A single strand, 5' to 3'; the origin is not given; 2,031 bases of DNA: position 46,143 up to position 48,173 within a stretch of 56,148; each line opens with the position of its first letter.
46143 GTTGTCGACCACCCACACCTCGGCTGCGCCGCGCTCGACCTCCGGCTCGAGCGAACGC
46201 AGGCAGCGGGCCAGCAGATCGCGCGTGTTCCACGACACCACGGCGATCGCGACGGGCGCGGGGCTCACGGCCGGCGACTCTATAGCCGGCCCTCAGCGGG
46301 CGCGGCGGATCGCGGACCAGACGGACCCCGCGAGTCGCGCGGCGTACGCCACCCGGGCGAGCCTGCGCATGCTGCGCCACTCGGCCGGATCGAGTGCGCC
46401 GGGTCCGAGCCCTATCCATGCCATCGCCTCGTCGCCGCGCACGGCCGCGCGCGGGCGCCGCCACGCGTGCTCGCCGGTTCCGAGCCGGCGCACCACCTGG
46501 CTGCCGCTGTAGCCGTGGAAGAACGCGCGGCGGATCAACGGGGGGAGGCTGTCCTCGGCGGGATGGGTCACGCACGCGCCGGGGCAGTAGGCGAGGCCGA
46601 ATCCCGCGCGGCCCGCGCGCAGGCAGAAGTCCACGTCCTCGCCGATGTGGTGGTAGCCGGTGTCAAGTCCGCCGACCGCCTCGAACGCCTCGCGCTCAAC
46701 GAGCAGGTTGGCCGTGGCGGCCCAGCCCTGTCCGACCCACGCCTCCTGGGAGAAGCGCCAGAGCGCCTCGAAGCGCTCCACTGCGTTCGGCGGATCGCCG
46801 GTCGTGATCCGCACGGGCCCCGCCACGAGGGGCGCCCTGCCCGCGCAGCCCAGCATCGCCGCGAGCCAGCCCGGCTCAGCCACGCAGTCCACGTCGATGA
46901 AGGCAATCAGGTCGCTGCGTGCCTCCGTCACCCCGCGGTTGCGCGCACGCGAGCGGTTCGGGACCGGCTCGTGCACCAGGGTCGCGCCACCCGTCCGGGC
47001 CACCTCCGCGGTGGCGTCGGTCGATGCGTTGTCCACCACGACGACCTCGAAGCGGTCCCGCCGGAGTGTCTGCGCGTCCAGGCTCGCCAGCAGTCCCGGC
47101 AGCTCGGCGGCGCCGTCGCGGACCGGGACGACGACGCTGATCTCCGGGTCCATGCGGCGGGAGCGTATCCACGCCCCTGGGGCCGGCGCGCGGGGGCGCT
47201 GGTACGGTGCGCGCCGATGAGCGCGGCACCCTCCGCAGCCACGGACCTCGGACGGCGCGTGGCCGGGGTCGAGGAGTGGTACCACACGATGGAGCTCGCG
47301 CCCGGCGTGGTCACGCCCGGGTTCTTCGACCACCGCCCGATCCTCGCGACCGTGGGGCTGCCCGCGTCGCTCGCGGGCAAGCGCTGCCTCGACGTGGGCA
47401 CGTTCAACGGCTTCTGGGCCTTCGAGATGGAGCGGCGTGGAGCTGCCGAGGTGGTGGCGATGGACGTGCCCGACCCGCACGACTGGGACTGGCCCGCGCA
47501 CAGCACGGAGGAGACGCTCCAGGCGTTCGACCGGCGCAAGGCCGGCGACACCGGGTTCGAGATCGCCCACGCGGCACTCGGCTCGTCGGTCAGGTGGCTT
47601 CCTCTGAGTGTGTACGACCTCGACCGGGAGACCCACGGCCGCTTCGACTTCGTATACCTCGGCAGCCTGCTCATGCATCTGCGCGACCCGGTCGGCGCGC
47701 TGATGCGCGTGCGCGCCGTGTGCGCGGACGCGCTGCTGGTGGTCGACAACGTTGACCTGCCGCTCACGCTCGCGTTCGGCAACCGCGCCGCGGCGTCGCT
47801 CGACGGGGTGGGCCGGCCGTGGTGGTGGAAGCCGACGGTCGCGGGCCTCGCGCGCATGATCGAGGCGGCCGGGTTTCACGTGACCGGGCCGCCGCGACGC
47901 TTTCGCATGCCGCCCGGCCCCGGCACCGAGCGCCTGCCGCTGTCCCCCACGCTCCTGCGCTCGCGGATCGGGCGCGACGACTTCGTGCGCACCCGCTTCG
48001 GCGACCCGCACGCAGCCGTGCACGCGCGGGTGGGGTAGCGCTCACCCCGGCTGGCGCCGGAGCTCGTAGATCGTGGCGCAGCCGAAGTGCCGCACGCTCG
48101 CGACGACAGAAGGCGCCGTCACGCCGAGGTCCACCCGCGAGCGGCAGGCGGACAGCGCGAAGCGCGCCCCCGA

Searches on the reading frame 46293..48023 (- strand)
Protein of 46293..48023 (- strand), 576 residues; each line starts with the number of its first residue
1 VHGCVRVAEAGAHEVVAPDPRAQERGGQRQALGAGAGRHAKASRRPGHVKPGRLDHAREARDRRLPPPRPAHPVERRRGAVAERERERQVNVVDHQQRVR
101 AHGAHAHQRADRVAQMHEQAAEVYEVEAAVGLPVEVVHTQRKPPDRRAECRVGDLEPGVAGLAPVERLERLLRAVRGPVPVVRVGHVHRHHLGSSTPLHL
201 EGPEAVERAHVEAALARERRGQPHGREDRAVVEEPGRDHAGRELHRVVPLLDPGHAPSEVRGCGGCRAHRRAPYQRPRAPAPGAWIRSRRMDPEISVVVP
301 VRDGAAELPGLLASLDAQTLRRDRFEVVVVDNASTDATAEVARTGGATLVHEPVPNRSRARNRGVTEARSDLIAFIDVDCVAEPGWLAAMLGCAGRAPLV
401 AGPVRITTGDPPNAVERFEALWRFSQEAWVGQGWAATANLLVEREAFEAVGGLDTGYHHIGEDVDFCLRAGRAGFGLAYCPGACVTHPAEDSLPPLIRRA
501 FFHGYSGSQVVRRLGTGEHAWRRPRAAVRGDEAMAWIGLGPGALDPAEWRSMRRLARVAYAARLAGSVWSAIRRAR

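Call 29: search_protein_families(library=pfam, proteins=[window:46293-48023:-], max_evalue=0.001)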
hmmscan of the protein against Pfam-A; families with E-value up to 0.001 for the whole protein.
window:46293-48023:- (576 aa): 5 families
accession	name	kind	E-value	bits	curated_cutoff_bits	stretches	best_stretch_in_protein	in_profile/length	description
PF00535.33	Glycos_transf_2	-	1.6e-20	74.2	23.3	1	296-412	1-122/168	Glycosyl transferase family 2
PF13641.12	Glyco_tranf_2_3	-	3.2e-13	50.7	27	1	293-498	1-222/230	Glycosyltransferase like family 2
PF10111.15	Glyco_tranf_2_2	-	1.1e-11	45.2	27.3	1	320-392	24-104/276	Glycosyltransferase like family 2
PF13632.12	Glyco_trans_2_3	-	2.1e-07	31.4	27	1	436-508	73-144/198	Glycosyl transferase family group 2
PF13506.12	Glyco_transf_21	-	0.00012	22.1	21.7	1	362-499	23-168/174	Glycosyl transferase family 21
